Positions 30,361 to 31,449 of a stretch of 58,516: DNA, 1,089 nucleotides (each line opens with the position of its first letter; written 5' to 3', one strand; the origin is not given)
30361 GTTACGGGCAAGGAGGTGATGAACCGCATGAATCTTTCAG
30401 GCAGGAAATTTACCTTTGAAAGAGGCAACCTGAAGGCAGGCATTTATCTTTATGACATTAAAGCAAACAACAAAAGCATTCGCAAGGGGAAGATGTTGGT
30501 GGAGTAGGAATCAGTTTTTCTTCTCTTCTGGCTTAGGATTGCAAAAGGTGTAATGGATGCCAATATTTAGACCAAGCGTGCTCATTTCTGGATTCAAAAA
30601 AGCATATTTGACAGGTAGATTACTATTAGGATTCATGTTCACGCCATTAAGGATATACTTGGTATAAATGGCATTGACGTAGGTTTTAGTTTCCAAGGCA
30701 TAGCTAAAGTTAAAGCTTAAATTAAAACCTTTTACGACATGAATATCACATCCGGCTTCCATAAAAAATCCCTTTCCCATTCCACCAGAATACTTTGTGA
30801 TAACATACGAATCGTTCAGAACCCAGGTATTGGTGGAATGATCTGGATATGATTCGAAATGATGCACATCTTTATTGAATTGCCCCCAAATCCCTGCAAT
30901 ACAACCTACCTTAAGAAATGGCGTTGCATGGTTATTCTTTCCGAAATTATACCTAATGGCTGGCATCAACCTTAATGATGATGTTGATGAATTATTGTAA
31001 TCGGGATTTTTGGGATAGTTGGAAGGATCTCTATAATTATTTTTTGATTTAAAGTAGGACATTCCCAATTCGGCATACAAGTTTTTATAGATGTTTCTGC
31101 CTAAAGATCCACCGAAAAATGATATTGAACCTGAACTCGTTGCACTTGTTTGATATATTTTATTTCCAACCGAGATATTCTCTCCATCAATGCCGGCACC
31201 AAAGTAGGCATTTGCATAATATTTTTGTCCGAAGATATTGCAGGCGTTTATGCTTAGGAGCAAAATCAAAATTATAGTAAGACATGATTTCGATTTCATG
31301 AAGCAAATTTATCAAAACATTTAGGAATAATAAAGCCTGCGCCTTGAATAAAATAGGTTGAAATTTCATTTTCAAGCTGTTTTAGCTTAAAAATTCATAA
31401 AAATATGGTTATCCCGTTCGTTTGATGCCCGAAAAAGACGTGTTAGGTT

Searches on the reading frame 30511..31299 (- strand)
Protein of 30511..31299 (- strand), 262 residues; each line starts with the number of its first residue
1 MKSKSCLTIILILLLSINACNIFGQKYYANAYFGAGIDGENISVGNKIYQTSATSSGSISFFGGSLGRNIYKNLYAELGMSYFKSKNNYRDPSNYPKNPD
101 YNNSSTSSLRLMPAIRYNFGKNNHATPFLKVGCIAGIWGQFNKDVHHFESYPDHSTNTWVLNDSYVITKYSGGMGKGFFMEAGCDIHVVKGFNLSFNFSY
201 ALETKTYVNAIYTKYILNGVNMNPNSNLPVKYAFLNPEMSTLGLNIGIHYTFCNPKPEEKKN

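Call 17: search_protein_families(library=pfam, proteins=[window:30511-31299:-])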
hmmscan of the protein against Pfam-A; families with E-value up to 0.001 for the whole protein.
window:30511-31299:- (262 aa): 2 families
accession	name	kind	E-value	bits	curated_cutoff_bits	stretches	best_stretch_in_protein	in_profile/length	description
PF13505.12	OMP_b-brl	-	6e-06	27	28.7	1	14-211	8-158/175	Outer membrane protein beta-barrel domain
PF13568.12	OMP_b-brl_2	-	0.00033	21.2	27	1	30-202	10-170/175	Outer membrane protein beta-barrel domain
